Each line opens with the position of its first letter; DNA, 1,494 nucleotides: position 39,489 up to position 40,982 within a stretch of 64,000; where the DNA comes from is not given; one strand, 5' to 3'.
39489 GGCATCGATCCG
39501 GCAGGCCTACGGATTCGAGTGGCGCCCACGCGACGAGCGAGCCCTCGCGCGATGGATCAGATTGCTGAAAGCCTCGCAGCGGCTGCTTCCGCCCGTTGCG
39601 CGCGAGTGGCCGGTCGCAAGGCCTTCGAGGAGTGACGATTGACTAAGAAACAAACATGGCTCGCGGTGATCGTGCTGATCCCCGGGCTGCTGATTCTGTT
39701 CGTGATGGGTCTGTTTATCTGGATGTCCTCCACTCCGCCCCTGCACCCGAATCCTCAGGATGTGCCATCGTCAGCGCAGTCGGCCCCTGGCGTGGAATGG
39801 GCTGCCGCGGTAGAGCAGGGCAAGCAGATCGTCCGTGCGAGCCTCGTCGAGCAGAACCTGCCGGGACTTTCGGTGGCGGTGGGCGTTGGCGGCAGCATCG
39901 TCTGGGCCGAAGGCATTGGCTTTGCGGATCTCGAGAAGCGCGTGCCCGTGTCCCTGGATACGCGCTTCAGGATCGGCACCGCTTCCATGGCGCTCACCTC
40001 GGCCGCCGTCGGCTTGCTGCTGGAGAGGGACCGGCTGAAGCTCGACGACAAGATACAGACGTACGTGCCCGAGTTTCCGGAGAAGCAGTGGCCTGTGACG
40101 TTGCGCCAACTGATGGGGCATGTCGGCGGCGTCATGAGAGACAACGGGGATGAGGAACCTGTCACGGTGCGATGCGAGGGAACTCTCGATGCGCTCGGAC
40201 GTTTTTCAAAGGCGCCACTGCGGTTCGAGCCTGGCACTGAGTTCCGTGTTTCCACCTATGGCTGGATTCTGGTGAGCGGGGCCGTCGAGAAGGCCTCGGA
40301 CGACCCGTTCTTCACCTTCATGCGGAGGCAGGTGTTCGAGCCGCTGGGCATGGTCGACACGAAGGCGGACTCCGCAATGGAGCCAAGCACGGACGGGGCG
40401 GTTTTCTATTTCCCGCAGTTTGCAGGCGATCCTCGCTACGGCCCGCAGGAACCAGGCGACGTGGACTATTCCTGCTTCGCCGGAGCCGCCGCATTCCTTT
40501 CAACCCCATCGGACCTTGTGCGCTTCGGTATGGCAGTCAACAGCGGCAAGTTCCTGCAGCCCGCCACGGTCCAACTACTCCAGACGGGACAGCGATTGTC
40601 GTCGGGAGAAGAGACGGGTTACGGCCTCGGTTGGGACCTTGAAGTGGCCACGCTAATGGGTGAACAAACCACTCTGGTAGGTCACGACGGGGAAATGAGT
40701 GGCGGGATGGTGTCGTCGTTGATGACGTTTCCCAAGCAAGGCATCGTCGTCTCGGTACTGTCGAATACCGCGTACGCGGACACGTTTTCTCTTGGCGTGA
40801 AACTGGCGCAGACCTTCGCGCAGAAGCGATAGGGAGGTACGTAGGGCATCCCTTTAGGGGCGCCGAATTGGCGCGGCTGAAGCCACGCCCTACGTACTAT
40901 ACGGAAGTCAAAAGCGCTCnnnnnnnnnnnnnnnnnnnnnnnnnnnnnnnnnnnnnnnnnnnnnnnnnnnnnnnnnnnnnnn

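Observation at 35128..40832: Seven-gene, fully overlapped operon led by an out-of-context cis-prenyltransferase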

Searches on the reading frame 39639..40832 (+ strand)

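Call 3: search_protein_families(library=pfam, proteins=[window:39639-40832:+], max_evalue=0.01)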
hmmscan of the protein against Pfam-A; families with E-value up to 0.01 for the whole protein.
window:39639-40832:+ (397 aa): 1 family
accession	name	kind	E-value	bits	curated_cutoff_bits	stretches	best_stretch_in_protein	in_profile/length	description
PF00144.29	Beta-lactamase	-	2.3e-60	205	27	1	63-380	3-313/329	Beta-lactamase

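Call 6: search_protein_families(library=ncbifam, proteins=[window:39639-40832:+], max_evalue=0.01)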
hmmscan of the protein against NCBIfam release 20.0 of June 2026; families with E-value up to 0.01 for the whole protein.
window:39639-40832:+ (397 aa): 44 families (the best 25 are shown)
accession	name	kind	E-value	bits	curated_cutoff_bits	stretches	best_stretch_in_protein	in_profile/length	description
NF007943.0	PRK10662.1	equivalog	1e-14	53.9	266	1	75-244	51-225/380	D-alanyl-D-alanine-carboxypeptidase/endopeptidase AmpH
NF033085.1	bla_class_C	equivalog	1.9e-12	46.7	415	1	62-243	9-185/356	class C beta-lactamase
NF009622.0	PRK13128.1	equivalog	3.1e-12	45.8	443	1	73-355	21-293/518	D-aminopeptidase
NF000185.2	BlaEC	exception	7.7e-12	44.8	850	1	68-243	34-205/377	BlaEC family class C beta-lactamase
NF038238.1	blaBUT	exception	9.5e-12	44.7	850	1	62-243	35-211/383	BUT family class C beta-lactamase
NF040478.1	blaLAQ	exception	1.2e-10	41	850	1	45-241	16-206/380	LAQ family class C beta-lactamase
NF012102.1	blaDHA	exception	1.3e-10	40.9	800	1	46-241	15-206/379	DHA family class C beta-lactamase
NF038366.1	blaSFDC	exception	2.7e-10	39.8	840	1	62-242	33-208/382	SFDC family class C beta-lactamase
NF012173.1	CMY2-MIR-ACT-EC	exception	3.4e-10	39.3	680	1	63-244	34-210/380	CMY2/MIR/ACT/EC family class C beta-lactamase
NF045671.1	blaPNC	exception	5e-10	38.8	750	1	63-243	51-226/401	PNC family class C beta-lactamase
NF041665.1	blaPSZ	exception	1e-09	37.9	850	1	62-241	32-206/379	PSZ family class C beta-lactamase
NF041662.1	ampC_Kaer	exception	1.4e-09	37.2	825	1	62-257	33-223/381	AmpC-Kaer family extended-spectrum class C beta-lactamase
NF038269.1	lipase_LipE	equivalog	1.6e-09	37.4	750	1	97-239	75-218/407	lipase LipE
NF038089.1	blaYRC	exception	1.9e-09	37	870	1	64-242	35-208/381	YRC family class C beta-lactamase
NF052559.1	MthAcHydAcmB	equivalog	3.2e-09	36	550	1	63-242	13-212/391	methyl acetate hydrolase AcmB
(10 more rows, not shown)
